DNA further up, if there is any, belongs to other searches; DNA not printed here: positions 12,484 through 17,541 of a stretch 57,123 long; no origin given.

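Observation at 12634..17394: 1,586-aa covalent fusion of a PA/M28 peptidase-like ectodomain to a complete FtsX/MacB-type permease, with no ABC ATPase nearby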

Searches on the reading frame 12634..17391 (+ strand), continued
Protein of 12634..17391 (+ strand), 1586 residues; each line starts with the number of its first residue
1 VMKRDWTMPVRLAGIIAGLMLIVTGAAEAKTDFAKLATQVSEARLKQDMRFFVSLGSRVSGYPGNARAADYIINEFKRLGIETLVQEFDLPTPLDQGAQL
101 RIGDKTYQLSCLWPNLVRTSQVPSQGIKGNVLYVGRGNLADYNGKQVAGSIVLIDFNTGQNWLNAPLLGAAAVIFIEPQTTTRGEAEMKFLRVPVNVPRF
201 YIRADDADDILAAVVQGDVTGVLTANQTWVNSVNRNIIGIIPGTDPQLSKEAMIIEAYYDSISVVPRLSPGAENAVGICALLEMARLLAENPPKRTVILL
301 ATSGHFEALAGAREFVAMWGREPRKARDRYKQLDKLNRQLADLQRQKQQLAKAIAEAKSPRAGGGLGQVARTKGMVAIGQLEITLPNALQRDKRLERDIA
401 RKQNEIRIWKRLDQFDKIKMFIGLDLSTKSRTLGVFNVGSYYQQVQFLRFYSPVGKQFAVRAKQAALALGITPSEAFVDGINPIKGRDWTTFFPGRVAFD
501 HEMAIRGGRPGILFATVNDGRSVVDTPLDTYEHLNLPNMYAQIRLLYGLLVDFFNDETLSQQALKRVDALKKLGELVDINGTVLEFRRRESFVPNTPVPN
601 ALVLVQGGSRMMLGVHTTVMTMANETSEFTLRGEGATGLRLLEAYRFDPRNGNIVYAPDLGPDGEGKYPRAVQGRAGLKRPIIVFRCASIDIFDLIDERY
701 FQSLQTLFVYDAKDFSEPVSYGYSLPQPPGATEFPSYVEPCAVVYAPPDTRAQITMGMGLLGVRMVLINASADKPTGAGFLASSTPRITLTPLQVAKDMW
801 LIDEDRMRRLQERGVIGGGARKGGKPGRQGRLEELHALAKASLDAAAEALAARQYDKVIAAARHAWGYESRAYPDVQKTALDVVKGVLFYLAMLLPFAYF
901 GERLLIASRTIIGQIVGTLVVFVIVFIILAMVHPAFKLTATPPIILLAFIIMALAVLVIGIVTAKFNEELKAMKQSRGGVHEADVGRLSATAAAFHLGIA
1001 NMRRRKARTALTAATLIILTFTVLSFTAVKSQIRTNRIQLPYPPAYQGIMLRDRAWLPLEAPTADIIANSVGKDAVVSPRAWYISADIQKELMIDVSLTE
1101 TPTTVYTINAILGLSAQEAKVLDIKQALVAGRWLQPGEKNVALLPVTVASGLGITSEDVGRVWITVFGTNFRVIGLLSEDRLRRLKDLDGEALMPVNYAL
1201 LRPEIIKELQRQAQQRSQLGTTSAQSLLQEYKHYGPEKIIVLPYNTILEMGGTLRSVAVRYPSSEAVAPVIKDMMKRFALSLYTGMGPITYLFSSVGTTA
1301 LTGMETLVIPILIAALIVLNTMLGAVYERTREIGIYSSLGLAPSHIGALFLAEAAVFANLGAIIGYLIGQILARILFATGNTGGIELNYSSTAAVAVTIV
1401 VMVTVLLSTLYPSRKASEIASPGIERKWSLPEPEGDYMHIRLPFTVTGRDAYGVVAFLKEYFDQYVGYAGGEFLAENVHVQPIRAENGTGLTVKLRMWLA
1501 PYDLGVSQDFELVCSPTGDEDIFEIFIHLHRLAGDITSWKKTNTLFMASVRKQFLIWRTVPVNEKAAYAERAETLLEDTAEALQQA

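Call 60: find_encoding_contigs(protein=P0183, flank=10000, max_places=1)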
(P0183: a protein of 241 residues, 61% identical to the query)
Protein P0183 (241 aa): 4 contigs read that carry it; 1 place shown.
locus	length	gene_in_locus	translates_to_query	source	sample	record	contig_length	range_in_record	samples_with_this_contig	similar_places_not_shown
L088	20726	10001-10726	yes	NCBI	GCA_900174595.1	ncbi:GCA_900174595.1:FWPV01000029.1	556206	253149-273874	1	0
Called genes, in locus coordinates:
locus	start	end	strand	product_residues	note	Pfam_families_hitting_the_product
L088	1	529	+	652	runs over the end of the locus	PF20581:DUF6785, PF20580:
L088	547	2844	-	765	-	-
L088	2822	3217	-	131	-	PF01042:Ribonuc_L-PSP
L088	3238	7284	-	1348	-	PF07940:Hepar_II_III_C (faint)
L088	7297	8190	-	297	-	PF01170:UPF0020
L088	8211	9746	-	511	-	PF19864:Radical_SAM_N2, PF04055:Radical_SAM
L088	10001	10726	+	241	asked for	PF02687:FtsX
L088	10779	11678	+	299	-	PF00005:ABC_tran, PF02463:SMC_N (faint)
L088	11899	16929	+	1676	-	PF04389:Peptidase_M28, PF02687:FtsX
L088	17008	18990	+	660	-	-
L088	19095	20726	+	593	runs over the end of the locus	PF01120:Alpha_L_fucos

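Call 68: search_solved_structures(query=A8, max_evalue=10)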
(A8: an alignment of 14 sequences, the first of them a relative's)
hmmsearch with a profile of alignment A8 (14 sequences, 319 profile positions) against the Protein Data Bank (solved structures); distinct sequences matched with E-value up to 10: 1.
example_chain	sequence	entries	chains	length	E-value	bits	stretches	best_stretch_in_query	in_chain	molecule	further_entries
1dem_A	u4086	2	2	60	0.84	12.2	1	98-129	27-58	DENDROTOXIN I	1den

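Call 78: list_cluster_members(proteins=[P0116, P0086, P0106, P0098, P0109, P0119, P0090, P0264, P0275, P0352])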
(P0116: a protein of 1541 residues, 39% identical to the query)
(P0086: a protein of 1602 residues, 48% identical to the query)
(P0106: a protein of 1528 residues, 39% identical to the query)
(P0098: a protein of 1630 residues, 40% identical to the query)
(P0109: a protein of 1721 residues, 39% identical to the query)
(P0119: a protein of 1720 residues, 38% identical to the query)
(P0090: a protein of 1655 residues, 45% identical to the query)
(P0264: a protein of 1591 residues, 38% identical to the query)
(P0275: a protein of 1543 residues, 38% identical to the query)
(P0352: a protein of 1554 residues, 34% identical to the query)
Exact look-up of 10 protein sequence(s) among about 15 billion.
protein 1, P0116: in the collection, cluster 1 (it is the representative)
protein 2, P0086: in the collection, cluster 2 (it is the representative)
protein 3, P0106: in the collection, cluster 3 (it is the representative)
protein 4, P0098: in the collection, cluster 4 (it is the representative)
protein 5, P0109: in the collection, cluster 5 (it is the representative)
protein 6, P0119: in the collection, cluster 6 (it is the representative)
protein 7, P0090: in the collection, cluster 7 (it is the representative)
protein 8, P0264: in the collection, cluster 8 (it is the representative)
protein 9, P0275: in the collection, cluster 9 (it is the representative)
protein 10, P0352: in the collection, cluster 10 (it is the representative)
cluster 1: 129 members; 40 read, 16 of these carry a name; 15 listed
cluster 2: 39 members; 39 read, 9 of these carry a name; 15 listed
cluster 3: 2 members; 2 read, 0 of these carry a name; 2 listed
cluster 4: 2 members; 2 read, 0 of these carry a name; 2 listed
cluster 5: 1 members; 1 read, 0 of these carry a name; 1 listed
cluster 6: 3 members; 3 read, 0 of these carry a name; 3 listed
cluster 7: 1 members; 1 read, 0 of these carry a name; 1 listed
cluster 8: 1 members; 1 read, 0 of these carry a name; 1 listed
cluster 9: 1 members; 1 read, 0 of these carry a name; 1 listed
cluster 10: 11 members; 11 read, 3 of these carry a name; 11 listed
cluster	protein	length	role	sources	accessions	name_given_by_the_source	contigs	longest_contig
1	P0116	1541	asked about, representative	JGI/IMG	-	-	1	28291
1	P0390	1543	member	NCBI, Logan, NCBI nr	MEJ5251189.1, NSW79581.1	MAG: M28 family peptidase [Chthonomonadetes bacterium] | M28 family peptidase [Chthonomonadetes bacterium]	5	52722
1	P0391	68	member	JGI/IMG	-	hypothetical protein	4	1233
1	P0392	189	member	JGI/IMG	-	hypothetical protein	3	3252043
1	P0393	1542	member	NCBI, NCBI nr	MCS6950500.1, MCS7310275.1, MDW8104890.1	MAG: M28 family peptidase [bacterium] | M28 family peptidase [bacterium]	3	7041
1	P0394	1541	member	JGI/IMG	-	hypothetical protein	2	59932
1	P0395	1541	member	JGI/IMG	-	hypothetical protein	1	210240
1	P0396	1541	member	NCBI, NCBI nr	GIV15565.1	MAG: hypothetical protein KatS3mg022_1000 [Armatimonadota bacterium]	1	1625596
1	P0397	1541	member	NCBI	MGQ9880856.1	MAG: FtsX-like permease family protein [Armatimonadota bacterium]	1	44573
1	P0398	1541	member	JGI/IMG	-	hypothetical protein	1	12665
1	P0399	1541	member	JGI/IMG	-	hypothetical protein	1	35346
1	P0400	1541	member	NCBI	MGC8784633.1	MAG: FtsX-like permease family protein [Armatimonadota bacterium]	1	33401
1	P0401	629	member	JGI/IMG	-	hypothetical protein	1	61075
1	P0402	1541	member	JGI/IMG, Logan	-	hypothetical protein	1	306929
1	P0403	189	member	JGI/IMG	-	hypothetical protein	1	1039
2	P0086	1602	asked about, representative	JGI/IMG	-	-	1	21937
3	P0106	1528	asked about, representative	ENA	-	-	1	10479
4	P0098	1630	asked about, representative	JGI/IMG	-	-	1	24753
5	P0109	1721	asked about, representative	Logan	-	-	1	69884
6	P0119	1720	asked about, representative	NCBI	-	-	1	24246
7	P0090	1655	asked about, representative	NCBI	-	-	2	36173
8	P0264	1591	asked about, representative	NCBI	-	-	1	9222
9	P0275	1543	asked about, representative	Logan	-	-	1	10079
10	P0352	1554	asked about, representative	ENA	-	-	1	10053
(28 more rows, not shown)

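Call 79: find_encoding_contigs(protein=P0073, flank=10000, max_places=3)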
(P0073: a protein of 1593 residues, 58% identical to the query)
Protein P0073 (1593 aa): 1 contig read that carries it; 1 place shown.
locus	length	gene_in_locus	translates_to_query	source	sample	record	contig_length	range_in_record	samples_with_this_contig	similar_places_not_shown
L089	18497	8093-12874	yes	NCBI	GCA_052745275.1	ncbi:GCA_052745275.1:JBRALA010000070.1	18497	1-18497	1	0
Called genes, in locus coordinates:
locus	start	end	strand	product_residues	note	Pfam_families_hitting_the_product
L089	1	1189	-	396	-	?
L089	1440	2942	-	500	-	PF12229:PG_binding_4, PF04294:VanW, PF07501:G5 (weak)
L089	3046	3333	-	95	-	PF01503:PRA-PH (weak), PF03819:MazG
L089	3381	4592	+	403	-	-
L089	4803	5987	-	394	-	PF00817:IMS, PF11798:IMS_HHH, PF21999:IMS_HHH_1, PF11799:IMS_C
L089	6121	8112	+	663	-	PF20581:DUF6785, PF20580:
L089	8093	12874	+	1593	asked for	PF04389:Peptidase_M28, PF12704:MacB_PCD, PF02687:FtsX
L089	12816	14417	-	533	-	PF01590:GAF, PF13185:GAF_2 (weak), PF00990:GGDEF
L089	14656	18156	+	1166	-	PF02018:CBM_4_9, PF02449:Glyco_hydro_42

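Call 80: find_encoding_contigs(protein=P0001, flank=10000, max_places=4)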
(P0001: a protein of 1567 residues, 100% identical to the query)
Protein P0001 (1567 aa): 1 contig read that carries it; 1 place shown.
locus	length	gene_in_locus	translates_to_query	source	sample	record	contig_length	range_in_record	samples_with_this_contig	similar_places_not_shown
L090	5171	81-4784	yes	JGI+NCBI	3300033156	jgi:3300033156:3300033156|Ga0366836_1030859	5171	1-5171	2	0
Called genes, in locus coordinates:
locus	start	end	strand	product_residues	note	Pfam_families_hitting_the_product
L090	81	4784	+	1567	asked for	PF04389:Peptidase_M28, PF12704:MacB_PCD (weak), PF02687:FtsX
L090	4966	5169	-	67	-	?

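Call 82: search_protein_families(library=pfam, proteins=[L005:7818-9524:+, L005:14663-17569:+, L088:17008-18987:+], max_evalue=0.1)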
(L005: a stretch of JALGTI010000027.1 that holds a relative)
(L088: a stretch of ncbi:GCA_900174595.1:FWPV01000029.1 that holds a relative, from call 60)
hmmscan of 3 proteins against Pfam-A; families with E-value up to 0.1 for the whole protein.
L005:7818-9524:+ (569 aa): 1 family
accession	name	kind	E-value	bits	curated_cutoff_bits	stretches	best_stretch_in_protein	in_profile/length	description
PF01663.27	Phosphodiest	-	9e-36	124.6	23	1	24-458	1-325/342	Type I phosphodiesterase / nucleotide pyrophosphatase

L005:14663-17569:+ (969 aa): 3 families
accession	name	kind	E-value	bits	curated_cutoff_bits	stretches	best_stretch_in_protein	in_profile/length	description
PF19501.5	PcRGLX_1st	-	9e-12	45.1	22.1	1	274-336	13-75/83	PcRGLX-like N-terminal RIFT barrel domain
PF21345.3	PcRGLX_2nd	-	4.5e-08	32.9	23.5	1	358-494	2-146/360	PcRGLX-like protein central beta sandwich domain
PF07944.18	Beta-AFase-like_GH127_cat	-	0.0089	15.5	24.9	0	844-949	125-212/376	Beta-L-arabinofuranosidase, GH127 catalytic domain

L088:17008-18987:+ (660 aa): 1 family
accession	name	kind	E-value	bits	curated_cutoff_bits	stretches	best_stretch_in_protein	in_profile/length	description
PF16080.10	Phage_holin_2_3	-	0.0094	16.4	28.8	1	269-310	6-47/56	Bacteriophage holin family HP1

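Call 85: search_solved_structures(query=A9, max_evalue=10)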
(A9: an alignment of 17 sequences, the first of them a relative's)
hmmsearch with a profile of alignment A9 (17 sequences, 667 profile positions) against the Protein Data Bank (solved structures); distinct sequences matched with E-value up to 10: 5.
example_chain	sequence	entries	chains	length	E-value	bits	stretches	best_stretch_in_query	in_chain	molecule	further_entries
1m6k_A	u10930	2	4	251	0.38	12.4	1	547-624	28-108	beta-lactamase OXA-1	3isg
4mll_A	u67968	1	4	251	0.61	11.7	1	547-624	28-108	Beta-lactamase OXA-1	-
7c1j_A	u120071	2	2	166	1.4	10.4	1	431-495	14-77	Histidine kinase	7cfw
6b85_J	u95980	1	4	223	7.1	8.2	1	18-100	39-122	TMHC4_R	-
11kc_A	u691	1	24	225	7.9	8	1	18-100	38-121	Designed nanoparticle O43-TM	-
